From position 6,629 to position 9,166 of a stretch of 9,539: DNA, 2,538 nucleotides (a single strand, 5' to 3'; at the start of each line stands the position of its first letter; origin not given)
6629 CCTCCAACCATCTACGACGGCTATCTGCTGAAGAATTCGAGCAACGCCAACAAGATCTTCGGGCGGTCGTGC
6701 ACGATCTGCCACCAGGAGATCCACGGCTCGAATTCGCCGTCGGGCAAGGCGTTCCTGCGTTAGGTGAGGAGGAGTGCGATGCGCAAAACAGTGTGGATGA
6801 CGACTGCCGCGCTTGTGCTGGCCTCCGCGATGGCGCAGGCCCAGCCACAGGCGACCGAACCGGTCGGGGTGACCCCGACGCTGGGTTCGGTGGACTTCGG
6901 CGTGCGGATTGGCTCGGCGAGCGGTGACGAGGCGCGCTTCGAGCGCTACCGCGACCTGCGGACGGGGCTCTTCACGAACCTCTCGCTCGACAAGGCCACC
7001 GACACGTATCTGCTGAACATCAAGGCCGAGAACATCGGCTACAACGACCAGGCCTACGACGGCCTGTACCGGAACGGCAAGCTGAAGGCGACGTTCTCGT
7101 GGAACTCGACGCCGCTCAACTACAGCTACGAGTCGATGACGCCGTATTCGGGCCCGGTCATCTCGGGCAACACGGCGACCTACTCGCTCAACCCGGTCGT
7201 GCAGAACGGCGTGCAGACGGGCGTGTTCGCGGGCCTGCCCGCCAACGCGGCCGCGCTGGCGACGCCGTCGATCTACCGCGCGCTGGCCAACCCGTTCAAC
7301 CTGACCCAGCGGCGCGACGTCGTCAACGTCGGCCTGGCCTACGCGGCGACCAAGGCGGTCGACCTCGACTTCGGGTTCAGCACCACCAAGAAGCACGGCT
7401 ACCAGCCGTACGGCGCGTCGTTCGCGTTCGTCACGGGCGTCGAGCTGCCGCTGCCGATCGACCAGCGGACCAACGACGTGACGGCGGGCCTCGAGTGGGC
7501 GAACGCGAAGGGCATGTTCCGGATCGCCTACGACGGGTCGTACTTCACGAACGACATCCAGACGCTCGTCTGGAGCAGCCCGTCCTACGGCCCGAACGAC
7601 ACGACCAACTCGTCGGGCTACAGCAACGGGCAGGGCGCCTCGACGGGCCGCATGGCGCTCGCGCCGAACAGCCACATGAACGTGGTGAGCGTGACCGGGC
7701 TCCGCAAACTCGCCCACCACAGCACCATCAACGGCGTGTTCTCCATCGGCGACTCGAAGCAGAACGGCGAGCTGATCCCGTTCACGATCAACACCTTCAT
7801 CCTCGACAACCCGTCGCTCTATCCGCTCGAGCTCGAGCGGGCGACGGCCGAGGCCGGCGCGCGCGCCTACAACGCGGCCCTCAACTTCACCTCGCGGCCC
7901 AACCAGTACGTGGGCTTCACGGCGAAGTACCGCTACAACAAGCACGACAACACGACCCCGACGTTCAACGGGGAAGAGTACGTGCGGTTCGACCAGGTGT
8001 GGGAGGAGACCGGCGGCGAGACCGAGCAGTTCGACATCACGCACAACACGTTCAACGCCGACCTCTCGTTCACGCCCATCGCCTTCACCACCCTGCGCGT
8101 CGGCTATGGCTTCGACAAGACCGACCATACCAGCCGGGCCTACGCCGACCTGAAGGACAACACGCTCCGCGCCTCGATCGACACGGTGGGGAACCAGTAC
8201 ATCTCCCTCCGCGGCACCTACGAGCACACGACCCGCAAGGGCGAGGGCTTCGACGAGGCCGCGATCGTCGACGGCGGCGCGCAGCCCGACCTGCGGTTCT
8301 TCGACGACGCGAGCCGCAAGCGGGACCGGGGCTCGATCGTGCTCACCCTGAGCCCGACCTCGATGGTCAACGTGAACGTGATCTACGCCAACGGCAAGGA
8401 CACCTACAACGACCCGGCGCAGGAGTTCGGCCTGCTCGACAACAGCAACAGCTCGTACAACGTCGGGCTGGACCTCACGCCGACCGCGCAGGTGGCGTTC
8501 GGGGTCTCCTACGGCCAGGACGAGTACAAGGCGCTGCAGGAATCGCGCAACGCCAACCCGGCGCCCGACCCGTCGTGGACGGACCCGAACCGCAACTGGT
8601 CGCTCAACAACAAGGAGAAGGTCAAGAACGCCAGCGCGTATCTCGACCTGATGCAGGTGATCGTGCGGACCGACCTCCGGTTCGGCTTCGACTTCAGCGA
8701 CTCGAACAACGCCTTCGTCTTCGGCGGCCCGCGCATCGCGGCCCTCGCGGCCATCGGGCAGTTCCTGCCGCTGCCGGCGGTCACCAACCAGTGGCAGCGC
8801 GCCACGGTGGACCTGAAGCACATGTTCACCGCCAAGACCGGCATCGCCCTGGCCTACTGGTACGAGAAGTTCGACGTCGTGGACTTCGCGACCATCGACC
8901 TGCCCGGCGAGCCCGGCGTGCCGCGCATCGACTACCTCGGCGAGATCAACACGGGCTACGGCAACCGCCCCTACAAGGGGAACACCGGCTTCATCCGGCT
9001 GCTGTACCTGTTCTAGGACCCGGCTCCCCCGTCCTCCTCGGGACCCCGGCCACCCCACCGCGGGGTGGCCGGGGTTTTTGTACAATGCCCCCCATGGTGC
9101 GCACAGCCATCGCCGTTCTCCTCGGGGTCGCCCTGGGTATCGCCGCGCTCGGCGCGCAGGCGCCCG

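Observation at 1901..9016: Complete promoter-cytochrome-porin electron conduit module duplicated in tandem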

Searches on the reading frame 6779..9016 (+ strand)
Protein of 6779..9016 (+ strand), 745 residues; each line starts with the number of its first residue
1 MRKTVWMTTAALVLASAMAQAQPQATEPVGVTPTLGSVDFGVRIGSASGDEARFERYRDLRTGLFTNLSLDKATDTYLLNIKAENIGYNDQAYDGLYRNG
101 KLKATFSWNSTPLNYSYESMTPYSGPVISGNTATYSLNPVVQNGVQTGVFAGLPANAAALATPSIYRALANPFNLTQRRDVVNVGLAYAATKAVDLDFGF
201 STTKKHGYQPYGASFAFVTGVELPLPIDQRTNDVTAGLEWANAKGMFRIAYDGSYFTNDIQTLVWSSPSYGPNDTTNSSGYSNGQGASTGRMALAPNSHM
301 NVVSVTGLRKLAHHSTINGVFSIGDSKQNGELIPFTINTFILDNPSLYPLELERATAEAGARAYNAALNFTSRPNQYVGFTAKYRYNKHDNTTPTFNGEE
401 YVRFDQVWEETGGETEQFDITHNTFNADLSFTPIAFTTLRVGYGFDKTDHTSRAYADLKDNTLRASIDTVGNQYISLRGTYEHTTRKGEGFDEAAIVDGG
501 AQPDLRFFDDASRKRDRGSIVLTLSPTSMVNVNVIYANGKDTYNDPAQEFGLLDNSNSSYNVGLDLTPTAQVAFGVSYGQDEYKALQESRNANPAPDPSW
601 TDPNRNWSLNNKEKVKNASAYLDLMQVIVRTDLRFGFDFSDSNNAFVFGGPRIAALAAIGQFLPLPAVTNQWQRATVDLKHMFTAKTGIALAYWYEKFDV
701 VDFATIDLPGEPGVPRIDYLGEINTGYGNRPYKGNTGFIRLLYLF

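Call 4: search_protein_families(library=ncbifam, proteins=[window:6779-9016:+], max_evalue=0.01)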
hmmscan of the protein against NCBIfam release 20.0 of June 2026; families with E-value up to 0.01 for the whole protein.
window:6779-9016:+ (745 aa): 2 families
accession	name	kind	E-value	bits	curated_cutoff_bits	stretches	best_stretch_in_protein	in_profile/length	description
TIGR03509.1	OMP_MtrB_PioB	subfamily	5.5e-63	213.5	240.05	1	41-705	4-627/662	MtrB/PioB family decaheme-associated outer membrane protein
NF041027.1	GSU2204_Se_pt_1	equivalog_domain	3.2e-12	46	350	1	226-484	197-447/580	GSU2204 family CXXCH-containing (seleno)protein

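Call 5: search_protein_families(library=pfam, proteins=[window:6779-9016:+], max_evalue=0.01)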
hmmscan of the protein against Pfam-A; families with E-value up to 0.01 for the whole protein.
window:6779-9016:+ (745 aa): 1 family
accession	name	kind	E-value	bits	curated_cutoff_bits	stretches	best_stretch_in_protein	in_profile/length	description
PF11854.14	MtrB_PioB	-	1.2e-74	252.5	23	1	48-727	3-617/635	Putative outer membrane beta-barrel porin, MtrB/PioB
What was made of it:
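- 6779..9016 (+): B2: MtrB/PioB-family barrel (745 aa). PF11854 at 252 bits (call 5).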

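Call 27: find_homologous_proteins(query=window:6779-9016:+, max_evalue=1e-20)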
Query window:6779-9016:+ (745 aa): 417 proteins with E <= 1e-20 among 8000 candidates; the best 120 are listed.
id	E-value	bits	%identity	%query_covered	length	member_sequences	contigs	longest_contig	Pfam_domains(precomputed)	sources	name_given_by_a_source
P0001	0.0e+0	1702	100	100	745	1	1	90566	PF11854.15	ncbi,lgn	-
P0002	0.0e+0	1058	62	96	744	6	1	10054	PF11854.15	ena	-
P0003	1.2e-254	865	54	97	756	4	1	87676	PF11854.15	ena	-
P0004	5.3e-253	860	53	97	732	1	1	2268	PF11854.15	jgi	jgi:MtrB/PioB family decaheme-associated outer membrane protein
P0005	6.5e-253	859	53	100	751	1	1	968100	PF11854.15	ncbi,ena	-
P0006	1.1e-247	842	52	98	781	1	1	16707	PF11854.15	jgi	jgi:MtrB/PioB family decaheme-associated outer membrane protein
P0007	2.3e-247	841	52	100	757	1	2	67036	PF11854.15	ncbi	-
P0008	1.0e-246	839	52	95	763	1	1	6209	PF11854.15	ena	-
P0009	5.9e-246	836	51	97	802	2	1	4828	PF11854.15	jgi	jgi:MtrB/PioB family decaheme-associated outer membrane protein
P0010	9.9e-244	829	52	97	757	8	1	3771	PF11854.15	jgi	-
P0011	3.5e-243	827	51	97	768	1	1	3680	PF11854.15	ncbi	-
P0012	6.7e-242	823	53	97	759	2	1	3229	PF11854.15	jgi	jgi:MtrB/PioB family decaheme-associated outer membrane protein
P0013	1.2e-241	822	51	100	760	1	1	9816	PF11854.15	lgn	-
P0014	2.7e-241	821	52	100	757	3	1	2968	PF11854.15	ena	-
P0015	3.5e-241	821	51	97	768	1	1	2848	PF11854.15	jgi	jgi:MtrB/PioB family decaheme-associated outer membrane protein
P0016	3.0e-240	818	52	98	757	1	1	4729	PF11854.15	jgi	jgi:MtrB/PioB family decaheme-associated outer membrane protein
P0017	1.3e-239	815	52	97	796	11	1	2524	PF11854.15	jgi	jgi:MtrB/PioB family decaheme-associated outer membrane protein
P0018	5.8e-239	813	50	100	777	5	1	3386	PF11854.15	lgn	-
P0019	7.5e-239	813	52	98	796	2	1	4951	PF11854.15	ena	-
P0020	8.9e-239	813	49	100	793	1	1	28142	PF11854.15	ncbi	-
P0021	1.3e-238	812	53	96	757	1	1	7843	PF11854.15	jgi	jgi:MtrB/PioB family decaheme-associated outer membrane protein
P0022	1.3e-237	809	51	100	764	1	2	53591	PF11854.15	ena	-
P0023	2.8e-237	808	52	96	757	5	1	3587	PF11854.15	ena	-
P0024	5.1e-237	807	50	99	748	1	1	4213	PF11854.15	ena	-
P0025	6.7e-237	806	50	100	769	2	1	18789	PF11854.15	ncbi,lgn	-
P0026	6.5e-236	803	50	97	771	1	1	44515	PF11854.15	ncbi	-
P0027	6.1e-235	800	49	100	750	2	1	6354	PF11854.15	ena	-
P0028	1.1e-233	796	50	100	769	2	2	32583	PF11854.15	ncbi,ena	-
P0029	3.0e-233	794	50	97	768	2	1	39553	PF11854.15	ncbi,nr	ncbi:MAG: MtrB/PioB family outer membrane beta-barrel protein [Acidobacteria bacterium]|nr:MtrB/PioB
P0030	4.2e-233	794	49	100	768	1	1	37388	PF11854.15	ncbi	-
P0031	1.6e-232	792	49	100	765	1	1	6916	PF11854.15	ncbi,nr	ncbi:MAG: MtrB/PioB family outer membrane beta-barrel protein [Acidobacteria bacterium]|nr:MtrB/PioB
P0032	2.4e-232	791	49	100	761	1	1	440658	PF11854.15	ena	-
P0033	2.9e-232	791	50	95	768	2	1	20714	PF11854.15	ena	-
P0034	4.3e-232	791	50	100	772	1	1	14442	PF11854.15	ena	-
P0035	1.4e-231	789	48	100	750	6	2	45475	PF11854.15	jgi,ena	-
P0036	1.8e-231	789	50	100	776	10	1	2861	PF11854.15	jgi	-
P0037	2.7e-231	788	50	100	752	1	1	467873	PF11854.15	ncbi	ncbi:MAG: MtrB/PioB family outer membrane beta-barrel protein [Vicinamibacterales bacterium]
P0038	4.6e-231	787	49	100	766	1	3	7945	PF11854.15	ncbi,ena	-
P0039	7.9e-231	786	48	100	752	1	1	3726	PF11854.15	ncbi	-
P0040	5.8e-230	784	50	100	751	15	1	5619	PF11854.15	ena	-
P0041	8.6e-230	783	50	100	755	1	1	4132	PF11854.15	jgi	jgi:MtrB/PioB family decaheme-associated outer membrane protein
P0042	1.0e-229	783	48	99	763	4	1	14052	PF11854.15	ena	-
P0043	1.8e-229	782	49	100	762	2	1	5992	PF11854.15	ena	-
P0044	2.4e-229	782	49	100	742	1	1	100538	PF11854.15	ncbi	ncbi:MAG: MtrB/PioB family outer membrane beta-barrel protein [Vicinamibacterales bacterium]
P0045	3.0e-229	781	50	97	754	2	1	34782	PF11854.15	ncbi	-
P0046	4.7e-229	781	49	97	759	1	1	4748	PF11854.15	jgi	jgi:MtrB/PioB family decaheme-associated outer membrane protein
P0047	5.2e-229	780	50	98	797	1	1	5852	PF11854.15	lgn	-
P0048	9.7e-229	780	48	100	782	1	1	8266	PF11854.15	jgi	jgi:hypothetical protein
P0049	1.5e-228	779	49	100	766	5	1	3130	PF11854.15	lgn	-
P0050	1.5e-228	779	48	100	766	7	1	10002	PF11854.15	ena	-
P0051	3.7e-228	778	48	100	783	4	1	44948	PF11854.15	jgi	jgi:MtrB/PioB family decaheme-associated outer membrane protein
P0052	5.7e-228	777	48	100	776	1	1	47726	PF11854.15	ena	-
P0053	6.5e-228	777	49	97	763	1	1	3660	PF11854.15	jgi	jgi:MtrB/PioB family decaheme-associated outer membrane protein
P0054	4.1e-227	774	49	99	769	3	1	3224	PF11854.15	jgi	-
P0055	5.6e-227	774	49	100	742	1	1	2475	PF11854.15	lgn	-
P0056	1.3e-226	773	48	100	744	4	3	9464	PF11854.15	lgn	-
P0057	4.9e-226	771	49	100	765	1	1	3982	PF11854.15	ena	-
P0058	5.4e-226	770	49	98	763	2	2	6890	PF11854.15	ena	-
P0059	7.2e-226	770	48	100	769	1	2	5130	PF11854.15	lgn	-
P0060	8.4e-226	770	49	96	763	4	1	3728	PF11854.15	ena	-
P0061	9.6e-226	770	48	100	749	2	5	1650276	PF11854.15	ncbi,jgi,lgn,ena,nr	ncbi:MAG: MtrB/PioB family outer membrane beta-barrel protein [Acidobacteria bacterium]|nr:MtrB/PioB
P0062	1.0e-225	770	49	100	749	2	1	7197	PF11854.15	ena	-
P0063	1.2e-225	769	48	100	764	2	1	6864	PF11854.15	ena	-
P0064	1.3e-225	769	49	100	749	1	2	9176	PF11854.15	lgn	-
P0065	1.8e-225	769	48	100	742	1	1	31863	PF11854.15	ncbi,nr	ncbi:MAG TPA: MtrB/PioB family outer membrane beta-barrel protein [Vicinamibacterales bacterium]|nr:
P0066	2.6e-225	768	48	100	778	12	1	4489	PF11854.15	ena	-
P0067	3.2e-225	768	50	97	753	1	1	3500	PF11854.15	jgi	jgi:MtrB/PioB family decaheme-associated outer membrane protein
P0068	3.3e-225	768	48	98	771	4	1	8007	PF11854.15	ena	-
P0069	3.5e-225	768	47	100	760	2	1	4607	PF11854.15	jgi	jgi:MtrB/PioB family decaheme-associated outer membrane protein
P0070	3.9e-225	768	47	100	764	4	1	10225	PF11854.15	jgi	jgi:MtrB/PioB family decaheme-associated outer membrane protein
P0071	4.1e-225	768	49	98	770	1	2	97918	PF11854.15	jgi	jgi:MtrB/PioB family decaheme-associated outer membrane protein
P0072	1.6e-224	766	49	100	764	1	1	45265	PF11854.15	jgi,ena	-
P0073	4.3e-224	764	48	100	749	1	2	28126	PF11854.15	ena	-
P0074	5.5e-224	764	48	97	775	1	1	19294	PF11854.15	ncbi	ncbi:MAG: MtrB/PioB family outer membrane beta-barrel protein [Vicinamibacterales bacterium]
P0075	9.9e-224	763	48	100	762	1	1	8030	PF11854.15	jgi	jgi:MtrB/PioB family decaheme-associated outer membrane protein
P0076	9.9e-224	763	48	100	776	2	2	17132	PF11854.15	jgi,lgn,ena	jgi:Protein of unknown function (DUF3374).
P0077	1.2e-223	763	47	100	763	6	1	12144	PF13609.13,PF11854.15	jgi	jgi:MtrB/PioB family decaheme-associated outer membrane protein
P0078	3.2e-223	761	47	100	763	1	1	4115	PF11854.15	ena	-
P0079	5.5e-223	761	48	100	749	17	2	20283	PF11854.15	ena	-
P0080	7.2e-223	760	49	100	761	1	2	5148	PF11854.15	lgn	-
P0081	7.4e-223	760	48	100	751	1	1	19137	PF11854.15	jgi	jgi:MtrB/PioB family decaheme-associated outer membrane protein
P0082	8.4e-223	760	48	98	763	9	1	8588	PF11854.15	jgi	-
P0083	8.6e-223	760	48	100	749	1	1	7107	PF11854.15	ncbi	-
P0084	9.6e-223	760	49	100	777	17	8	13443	PF11854.15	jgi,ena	-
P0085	9.9e-223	760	49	96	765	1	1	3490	PF11854.15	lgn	-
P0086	1.1e-222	760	48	98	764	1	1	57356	PF11854.15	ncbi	-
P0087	1.1e-222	759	47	100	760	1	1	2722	PF11854.15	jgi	jgi:MtrB/PioB family decaheme-associated outer membrane protein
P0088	2.1e-222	759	49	99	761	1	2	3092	PF11854.15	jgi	jgi:MtrB/PioB family decaheme-associated outer membrane protein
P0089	2.7e-222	758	47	100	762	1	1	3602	PF11854.15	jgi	-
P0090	4.1e-222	758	48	100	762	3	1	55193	PF11854.15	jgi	jgi:MtrB/PioB family decaheme-associated outer membrane protein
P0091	4.9e-222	757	49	100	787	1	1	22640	PF11854.15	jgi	jgi:MtrB/PioB family decaheme-associated outer membrane protein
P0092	1.5e-221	756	48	97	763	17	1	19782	PF11854.15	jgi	jgi:MtrB/PioB family decaheme-associated outer membrane protein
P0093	1.5e-221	756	47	100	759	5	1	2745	PF11854.15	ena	-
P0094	3.4e-221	755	49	95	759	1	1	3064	PF11854.15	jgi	jgi:MtrB/PioB family decaheme-associated outer membrane protein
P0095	4.1e-221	754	48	100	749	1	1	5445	PF11854.15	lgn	-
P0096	4.7e-221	754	48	99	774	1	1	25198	PF11854.15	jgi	jgi:MtrB/PioB family decaheme-associated outer membrane protein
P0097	1.8e-220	752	47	100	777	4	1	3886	PF11854.15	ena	-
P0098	2.8e-220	752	47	100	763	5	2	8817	PF11854.15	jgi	jgi:MtrB/PioB family decaheme-associated outer membrane protein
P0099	3.5e-220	751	48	99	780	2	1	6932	PF11854.15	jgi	jgi:MtrB/PioB family decaheme-associated outer membrane protein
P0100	1.3e-219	749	48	100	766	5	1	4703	PF11854.15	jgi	jgi:MtrB/PioB family decaheme-associated outer membrane protein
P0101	1.4e-219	749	48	100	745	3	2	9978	PF11854.15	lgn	-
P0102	1.4e-219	749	47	100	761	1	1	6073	PF11854.15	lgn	-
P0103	1.6e-219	749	49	100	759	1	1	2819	PF11854.15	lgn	-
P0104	7.1e-219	747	47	100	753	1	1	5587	PF11854.15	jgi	jgi:MtrB/PioB family decaheme-associated outer membrane protein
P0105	1.1e-218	746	48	98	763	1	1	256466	PF11854.15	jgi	jgi:MtrB/PioB family decaheme-associated outer membrane protein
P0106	1.4e-218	746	48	98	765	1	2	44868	PF11854.15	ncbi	-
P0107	1.5e-218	746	48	98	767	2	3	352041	PF11854.15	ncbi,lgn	-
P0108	2.0e-218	745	46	100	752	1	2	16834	PF11854.15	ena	-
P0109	2.1e-218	745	46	100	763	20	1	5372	PF11854.15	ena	-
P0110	2.4e-218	745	47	100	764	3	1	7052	PF11854.15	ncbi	-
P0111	8.4e-218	743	48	96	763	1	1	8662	PF11854.15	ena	-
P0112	9.8e-218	743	48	99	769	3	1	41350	PF11854.15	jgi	jgi:hypothetical protein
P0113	2.3e-217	742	47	98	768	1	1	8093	PF11854.15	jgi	jgi:MtrB/PioB family decaheme-associated outer membrane protein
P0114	2.5e-217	742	48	100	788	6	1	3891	PF11854.15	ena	-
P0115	3.0e-217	742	49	100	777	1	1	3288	PF11854.15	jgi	jgi:MtrB/PioB family decaheme-associated outer membrane protein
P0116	3.7e-217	741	47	98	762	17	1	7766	PF11854.15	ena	-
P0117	5.5e-217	741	48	98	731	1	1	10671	PF11854.15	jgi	jgi:MtrB/PioB family decaheme-associated outer membrane protein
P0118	1.5e-216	739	46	100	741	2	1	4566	PF11854.15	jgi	jgi:MtrB/PioB family decaheme-associated outer membrane protein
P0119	1.7e-216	739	47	99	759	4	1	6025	PF11854.15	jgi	jgi:MtrB/PioB family decaheme-associated outer membrane protein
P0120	1.9e-216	739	47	100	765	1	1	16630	PF11854.15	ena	-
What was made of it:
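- On MtrB/PioB outer-membrane porins: Sources name the homologues MtrB/PioB family (call 27).
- Checked: B2 also lies on a 90.5-kb NCBI contig (call 27).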

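Call 28: find_encoding_contigs(protein=P0001, flank=10000, max_places=4)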
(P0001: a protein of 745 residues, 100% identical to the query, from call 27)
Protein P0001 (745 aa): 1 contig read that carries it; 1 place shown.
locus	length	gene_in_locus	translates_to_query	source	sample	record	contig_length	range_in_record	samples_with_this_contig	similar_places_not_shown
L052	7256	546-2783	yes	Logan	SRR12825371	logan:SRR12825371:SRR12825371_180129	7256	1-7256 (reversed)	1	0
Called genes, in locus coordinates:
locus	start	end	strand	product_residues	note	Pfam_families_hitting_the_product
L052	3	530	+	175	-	?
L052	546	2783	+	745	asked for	PF11854:MtrB_PioB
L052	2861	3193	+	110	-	PF00034:Cytochrom_C, PF13442:Cytochrome_CBB3 (weak)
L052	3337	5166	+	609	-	PF02421:FeoB_N, PF01926:MMR_HSR1, PF07670:Gate, PF07664:FeoB_C, PF07670:Gate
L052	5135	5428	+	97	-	PF04023:FeoA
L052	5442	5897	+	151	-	PF05573:NosL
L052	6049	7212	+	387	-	PF13353:Fer4_12 (weak), PF04055:Radical_SAM, PF13186:SPASM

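Call 29: find_encoding_contigs(protein=P0002, flank=10000, max_places=4)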
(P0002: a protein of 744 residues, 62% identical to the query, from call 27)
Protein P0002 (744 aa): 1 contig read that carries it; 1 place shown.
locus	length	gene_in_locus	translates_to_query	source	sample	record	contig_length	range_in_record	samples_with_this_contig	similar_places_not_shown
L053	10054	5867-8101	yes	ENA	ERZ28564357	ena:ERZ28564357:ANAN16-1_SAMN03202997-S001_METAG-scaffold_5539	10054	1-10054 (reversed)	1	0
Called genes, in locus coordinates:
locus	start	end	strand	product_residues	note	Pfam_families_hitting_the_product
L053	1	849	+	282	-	?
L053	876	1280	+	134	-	PF03625:DUF302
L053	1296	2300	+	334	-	PF00158:Sigma54_activat, PF14532:Sigma54_activ_2, PF07728:AAA_5, PF25601:AAA_lid_14, PF02954:HTH_8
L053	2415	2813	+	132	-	-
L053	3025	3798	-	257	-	PF04055:Radical_SAM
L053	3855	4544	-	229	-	PF00027:cNMP_binding, PF13545:HTH_Crp_2, PF00325:Crp (weak)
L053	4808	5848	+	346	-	PF14522:Cytochrome_C7 (faint), PF22113:Mtrc-MtrF_II-IV_dom (faint), PF14537:Cytochrom_c3_2 (faint), PF22678:Cytochrom_c_NrfB-like (weak), PF09699:Paired_CXXCH_1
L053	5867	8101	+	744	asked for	PF11854:MtrB_PioB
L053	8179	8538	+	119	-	PF13442:Cytochrome_CBB3 (weak), PF00034:Cytochrom_C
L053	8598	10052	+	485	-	?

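Call 68: predict_structure(alignment_id=A7)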
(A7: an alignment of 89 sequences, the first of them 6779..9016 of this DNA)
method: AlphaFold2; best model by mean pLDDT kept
length: 745 residues; sequences in the alignment: 89
mean_pLDDT: 83.0   pTM: 0.76
mean pLDDT of the five models: 83.0, 82.7, 82.1, 80.4, 77.8
residues with pLDDT >= 90: 329; 70-90: 289; 50-70: 82; < 50: 45
segments of 3 or more residues with pLDDT < 50: 1-4, 6-32, 271-281
pLDDT, mean of each block of 10 residues (from residue 1): 40 33 34 67 84 71 80 89 83 93 96 85 88 85 72 69 80 89 97 96 94 72 91 98 95 96 79 46 56 88 97 92 93 70 63 77 96 90 96 76 53 69 96 90 94 80 94 90 92 70 73 94 93 97 83 93 95 96 92 74 88 95 92 96 90 88 81 95 91 92 74 77 77 90 86
secondary structure, 60 per line:
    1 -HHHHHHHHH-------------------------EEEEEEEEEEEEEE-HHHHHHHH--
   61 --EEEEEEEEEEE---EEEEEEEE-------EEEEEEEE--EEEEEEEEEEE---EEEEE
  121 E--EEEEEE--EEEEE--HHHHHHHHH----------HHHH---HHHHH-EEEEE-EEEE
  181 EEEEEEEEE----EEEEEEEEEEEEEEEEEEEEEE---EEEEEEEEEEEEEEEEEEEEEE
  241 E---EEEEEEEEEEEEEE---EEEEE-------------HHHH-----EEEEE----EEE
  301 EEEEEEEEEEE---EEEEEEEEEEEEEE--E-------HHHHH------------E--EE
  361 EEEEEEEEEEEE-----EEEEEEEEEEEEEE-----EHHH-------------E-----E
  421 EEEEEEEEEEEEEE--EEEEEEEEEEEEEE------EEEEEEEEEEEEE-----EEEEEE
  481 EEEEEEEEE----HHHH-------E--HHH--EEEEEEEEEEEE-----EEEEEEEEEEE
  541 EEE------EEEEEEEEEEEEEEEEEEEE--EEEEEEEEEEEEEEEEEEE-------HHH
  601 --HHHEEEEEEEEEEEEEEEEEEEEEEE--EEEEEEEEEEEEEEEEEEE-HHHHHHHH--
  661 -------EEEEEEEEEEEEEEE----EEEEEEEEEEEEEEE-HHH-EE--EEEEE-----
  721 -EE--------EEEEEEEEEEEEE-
elements in order (helices of 4 or more, strands of 3 or more residues): H2-10 E36-49 H51-58 E63-73 E77-84 E92-99 E102-112 E116-121 E124-129 E132-136 H139-147 H158-161 H165-169 E171-175 E177-189 E194-215 E219-241 E245-258 E262-266 H280-283 E289-293 E298-311 E315-328 H339-343 E359-372 E378-391 E420-434 E437-450 E457-469 E475-489 H494-497 E513-524 E530-543 E550-569 E572-590 E606-628 E631-649 H651-658 E668-682 E687-701 E711-715 E732-744
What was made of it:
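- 6779..9016 (+): AF2 model with pLDDT 83 (call 68).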
